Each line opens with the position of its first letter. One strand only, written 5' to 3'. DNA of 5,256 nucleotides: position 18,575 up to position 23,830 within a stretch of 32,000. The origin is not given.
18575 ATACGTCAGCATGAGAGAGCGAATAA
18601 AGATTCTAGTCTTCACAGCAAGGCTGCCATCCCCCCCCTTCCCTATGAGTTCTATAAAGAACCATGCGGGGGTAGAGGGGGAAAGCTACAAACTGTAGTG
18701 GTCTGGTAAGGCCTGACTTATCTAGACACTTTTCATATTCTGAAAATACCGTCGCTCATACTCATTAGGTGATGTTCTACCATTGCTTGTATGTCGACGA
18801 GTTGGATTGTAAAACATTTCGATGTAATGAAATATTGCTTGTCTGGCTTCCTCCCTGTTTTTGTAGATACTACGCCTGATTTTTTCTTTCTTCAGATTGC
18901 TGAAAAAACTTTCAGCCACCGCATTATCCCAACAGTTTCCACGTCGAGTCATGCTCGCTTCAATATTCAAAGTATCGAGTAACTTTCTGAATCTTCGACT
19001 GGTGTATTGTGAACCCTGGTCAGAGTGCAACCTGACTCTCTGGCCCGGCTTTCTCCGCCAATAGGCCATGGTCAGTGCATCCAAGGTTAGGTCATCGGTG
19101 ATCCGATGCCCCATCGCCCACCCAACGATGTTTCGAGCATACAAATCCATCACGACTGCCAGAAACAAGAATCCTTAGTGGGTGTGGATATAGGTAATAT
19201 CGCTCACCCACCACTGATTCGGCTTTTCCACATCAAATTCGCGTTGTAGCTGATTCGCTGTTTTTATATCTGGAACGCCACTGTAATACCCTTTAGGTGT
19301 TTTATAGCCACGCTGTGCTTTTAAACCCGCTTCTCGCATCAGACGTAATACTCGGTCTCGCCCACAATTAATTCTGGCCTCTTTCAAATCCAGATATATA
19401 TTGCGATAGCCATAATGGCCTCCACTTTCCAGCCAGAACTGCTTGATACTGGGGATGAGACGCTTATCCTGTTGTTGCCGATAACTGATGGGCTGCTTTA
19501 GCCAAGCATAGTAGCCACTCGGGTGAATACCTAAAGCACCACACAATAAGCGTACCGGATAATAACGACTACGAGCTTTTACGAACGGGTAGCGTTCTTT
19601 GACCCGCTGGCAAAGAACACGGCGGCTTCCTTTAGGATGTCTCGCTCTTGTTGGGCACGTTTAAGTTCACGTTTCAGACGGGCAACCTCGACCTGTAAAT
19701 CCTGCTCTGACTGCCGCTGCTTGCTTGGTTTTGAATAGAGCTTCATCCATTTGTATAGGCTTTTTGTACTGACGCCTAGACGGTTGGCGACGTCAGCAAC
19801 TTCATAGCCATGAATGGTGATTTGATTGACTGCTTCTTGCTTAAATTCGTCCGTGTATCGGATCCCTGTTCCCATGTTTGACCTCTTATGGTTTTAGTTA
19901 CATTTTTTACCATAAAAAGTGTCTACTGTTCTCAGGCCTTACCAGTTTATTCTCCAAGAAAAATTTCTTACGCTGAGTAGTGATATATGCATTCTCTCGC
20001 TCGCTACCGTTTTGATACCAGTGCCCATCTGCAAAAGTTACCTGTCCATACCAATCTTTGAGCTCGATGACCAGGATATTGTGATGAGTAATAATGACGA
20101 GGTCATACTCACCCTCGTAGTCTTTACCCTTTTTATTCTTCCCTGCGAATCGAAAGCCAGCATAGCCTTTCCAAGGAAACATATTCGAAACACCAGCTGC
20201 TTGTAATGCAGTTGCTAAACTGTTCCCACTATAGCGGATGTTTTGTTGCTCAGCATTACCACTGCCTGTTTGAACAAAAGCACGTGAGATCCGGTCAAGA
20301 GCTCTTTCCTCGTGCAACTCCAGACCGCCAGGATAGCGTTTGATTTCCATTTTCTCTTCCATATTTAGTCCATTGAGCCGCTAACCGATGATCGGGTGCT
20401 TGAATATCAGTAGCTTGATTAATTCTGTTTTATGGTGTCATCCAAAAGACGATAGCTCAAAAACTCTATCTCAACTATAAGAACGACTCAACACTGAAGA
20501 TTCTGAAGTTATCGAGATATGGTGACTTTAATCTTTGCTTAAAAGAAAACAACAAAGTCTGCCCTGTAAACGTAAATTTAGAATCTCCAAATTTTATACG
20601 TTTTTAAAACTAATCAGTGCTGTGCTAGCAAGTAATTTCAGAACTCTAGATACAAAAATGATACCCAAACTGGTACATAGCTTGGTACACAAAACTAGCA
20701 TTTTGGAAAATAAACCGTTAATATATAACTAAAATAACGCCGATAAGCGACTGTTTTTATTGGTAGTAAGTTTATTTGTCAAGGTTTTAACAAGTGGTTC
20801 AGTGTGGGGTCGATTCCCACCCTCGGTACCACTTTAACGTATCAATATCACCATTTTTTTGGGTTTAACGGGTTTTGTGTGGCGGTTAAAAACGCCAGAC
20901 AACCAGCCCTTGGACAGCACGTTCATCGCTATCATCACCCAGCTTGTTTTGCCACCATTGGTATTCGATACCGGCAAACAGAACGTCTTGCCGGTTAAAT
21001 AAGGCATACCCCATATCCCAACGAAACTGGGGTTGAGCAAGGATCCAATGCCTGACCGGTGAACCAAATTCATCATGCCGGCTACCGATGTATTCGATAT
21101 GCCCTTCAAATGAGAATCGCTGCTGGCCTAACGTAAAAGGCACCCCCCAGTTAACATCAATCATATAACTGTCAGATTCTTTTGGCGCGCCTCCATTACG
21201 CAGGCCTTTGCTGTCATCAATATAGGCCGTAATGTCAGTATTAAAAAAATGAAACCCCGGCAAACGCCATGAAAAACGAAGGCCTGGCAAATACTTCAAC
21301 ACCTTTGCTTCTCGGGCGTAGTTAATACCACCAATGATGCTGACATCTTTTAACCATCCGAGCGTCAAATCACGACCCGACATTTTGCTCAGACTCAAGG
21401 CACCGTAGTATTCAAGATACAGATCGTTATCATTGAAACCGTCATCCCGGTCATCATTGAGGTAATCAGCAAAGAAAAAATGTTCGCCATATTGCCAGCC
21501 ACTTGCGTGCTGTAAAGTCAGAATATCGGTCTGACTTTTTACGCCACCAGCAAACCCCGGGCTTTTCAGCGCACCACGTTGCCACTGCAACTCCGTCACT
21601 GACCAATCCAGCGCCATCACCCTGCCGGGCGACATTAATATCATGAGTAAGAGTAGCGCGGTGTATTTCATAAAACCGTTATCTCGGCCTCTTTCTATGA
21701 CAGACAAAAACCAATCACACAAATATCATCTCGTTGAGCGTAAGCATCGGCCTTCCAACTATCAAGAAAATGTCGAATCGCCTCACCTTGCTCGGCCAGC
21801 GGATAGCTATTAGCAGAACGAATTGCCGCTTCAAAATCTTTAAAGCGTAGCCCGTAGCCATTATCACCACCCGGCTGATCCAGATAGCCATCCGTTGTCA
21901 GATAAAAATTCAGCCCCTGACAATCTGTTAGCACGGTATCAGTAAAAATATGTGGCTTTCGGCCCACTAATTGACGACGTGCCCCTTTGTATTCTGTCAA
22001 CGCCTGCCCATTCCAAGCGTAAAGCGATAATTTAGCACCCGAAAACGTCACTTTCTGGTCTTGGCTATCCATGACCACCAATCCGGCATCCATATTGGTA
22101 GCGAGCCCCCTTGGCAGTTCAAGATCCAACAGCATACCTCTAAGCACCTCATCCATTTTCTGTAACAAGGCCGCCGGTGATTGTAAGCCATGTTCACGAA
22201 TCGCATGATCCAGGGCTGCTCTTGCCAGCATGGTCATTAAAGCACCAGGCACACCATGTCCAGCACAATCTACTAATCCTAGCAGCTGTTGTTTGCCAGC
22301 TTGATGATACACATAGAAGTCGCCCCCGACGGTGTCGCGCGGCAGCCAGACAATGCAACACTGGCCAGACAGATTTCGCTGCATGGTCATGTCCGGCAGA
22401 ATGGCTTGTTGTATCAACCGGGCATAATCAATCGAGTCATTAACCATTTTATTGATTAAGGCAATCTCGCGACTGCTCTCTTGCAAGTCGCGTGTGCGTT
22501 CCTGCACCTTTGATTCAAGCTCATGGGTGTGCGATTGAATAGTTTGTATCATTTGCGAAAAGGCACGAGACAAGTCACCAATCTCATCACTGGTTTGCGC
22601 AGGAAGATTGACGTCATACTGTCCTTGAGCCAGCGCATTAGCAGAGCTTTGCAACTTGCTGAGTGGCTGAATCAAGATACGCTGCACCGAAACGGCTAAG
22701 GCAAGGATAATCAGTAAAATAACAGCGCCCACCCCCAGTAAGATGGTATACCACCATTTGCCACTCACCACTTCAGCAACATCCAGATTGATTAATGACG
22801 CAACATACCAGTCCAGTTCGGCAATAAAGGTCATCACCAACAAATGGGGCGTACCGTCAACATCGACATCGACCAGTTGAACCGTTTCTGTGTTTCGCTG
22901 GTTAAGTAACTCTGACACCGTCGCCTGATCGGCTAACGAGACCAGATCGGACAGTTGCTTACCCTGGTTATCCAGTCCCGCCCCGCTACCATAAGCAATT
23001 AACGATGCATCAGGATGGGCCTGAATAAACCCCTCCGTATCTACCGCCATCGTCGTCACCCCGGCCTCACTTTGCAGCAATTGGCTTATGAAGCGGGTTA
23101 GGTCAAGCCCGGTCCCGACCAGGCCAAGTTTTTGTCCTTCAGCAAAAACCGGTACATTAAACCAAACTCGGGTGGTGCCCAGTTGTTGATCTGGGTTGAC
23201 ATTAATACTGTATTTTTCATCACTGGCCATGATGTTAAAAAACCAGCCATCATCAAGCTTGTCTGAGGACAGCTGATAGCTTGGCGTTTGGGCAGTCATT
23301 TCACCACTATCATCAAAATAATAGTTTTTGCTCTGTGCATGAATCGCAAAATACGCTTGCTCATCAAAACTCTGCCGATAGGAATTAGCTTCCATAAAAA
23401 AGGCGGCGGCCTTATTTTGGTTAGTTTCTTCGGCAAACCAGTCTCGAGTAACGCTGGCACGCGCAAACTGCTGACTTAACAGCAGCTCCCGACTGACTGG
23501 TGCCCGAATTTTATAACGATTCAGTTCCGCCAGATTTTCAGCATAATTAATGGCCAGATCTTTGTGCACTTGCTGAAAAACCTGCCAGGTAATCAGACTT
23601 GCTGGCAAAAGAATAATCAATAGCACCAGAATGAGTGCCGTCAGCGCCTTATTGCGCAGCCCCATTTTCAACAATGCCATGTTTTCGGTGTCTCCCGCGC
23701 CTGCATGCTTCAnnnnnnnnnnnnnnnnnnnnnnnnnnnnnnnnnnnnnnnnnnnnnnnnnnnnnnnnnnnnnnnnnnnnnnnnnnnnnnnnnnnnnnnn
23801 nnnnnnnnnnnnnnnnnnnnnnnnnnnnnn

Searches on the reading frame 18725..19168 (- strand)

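Call 59: search_protein_families(library=pfam, proteins=[window:18725-19168:-], max_evalue=0.001)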
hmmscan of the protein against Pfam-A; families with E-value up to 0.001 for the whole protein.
window:18725-19168:- (148 aa): 3 families
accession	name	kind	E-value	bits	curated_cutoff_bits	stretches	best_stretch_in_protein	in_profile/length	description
PF00665.32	rve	-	1e-20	74.3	32.6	1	3-79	26-102/102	Integrase core domain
PF13683.12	rve_3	-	8.8e-12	45.1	26.5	1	68-134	2-67/67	Integrase core domain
PF13333.12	rve_2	-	2.8e-11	43.8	22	1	86-139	1-53/56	Integrase core domain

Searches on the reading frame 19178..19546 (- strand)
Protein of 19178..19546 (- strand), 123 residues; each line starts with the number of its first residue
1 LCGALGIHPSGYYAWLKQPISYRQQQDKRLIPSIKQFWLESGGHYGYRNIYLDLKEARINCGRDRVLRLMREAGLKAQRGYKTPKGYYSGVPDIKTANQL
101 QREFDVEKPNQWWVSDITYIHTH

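Call 59: search_protein_families(library=pfam, proteins=[window:19178-19546:-], max_evalue=0.001)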
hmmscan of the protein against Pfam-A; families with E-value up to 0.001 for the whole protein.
window:19178-19546:- (123 aa): 1 family
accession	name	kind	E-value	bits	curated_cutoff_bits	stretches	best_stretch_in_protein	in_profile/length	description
PF13276.12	HTH_21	-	5.9e-16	58.9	28.1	1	26-80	2-57/60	HTH-like domain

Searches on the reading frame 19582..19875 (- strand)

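Call 59: search_protein_families(library=pfam, proteins=[window:19582-19875:-], max_evalue=0.001)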
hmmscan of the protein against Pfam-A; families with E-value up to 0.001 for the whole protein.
window:19582-19875:- (98 aa): 2 families
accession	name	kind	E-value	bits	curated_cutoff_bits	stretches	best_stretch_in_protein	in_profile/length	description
PF01527.26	HTH_Tnp_1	-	3.8e-16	59.5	24.1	1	5-72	5-75/75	Transposase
PF13518.12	HTH_28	-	0.00074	20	25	0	11-47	1-36/52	Helix-turn-helix domain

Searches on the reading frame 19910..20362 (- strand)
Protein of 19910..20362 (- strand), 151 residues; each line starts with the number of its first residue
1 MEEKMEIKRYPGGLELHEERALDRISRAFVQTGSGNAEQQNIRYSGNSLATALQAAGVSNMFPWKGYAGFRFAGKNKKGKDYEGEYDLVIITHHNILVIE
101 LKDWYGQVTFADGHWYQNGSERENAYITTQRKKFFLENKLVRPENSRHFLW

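Call 4: search_protein_families(library=pfam, proteins=[window:19910-20362:-], max_evalue=0.01)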
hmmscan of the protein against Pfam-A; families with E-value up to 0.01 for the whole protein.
window:19910-20362:- (151 aa): 1 family
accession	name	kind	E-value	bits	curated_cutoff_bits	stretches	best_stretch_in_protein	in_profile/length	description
PF08378.17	NERD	-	9.7e-11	42.6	22.1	1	63-142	20-96/111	Nuclease-related domain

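Call 5: search_protein_families(library=padloc, proteins=[window:19910-20362:-], max_evalue=0.01)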
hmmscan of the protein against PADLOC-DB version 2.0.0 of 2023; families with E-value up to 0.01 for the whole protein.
window:19910-20362:- (151 aa): 4 families
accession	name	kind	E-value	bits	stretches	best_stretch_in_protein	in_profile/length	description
PDLC03921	MkoA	-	1.1e-27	94.2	1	5-143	1-105/1607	-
PDLC02512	PglW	-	6.7e-09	32.2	1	60-140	30-110/1403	PglW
PDLC04469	PDC-M16A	-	0.00016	18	1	84-141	49-112/892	-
PDLC04474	PDC-M16A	-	0.0044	13.5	1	85-118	50-84/917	-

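Call 6: search_protein_families(library=ncbifam, proteins=[window:19910-20362:-], max_evalue=0.01)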
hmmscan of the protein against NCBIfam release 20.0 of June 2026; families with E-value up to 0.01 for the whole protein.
window:19910-20362:- (151 aa): 2 families
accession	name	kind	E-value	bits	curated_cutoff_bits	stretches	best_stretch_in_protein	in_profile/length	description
NF047741.1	antiphage_MADS6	equivalog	7e-10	38.1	460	1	84-125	46-88/612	methylation-associated defense system protein kinase MAD6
NF033442.0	BREX_PglW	equivalog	1.8e-07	29.3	990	1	62-141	29-109/1391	BREX system serine/threonine kinase PglW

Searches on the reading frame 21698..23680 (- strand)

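Call 59: search_protein_families(library=pfam, proteins=[window:21698-23680:-], max_evalue=0.001)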
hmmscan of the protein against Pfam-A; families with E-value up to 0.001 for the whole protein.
window:21698-23680:- (661 aa): 3 families
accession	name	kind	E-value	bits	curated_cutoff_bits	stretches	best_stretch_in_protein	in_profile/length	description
PF07228.17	SpoIIE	-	5.8e-13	49.7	25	1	465-656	5-187/192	Stage II sporulation protein E (SpoIIE)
PF00672.30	HAMP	-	1.8e-11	44.6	25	1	334-382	4-52/53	HAMP domain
PF02743.24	dCache_1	-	4.1e-11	43.3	45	1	40-295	4-239/240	Cache domain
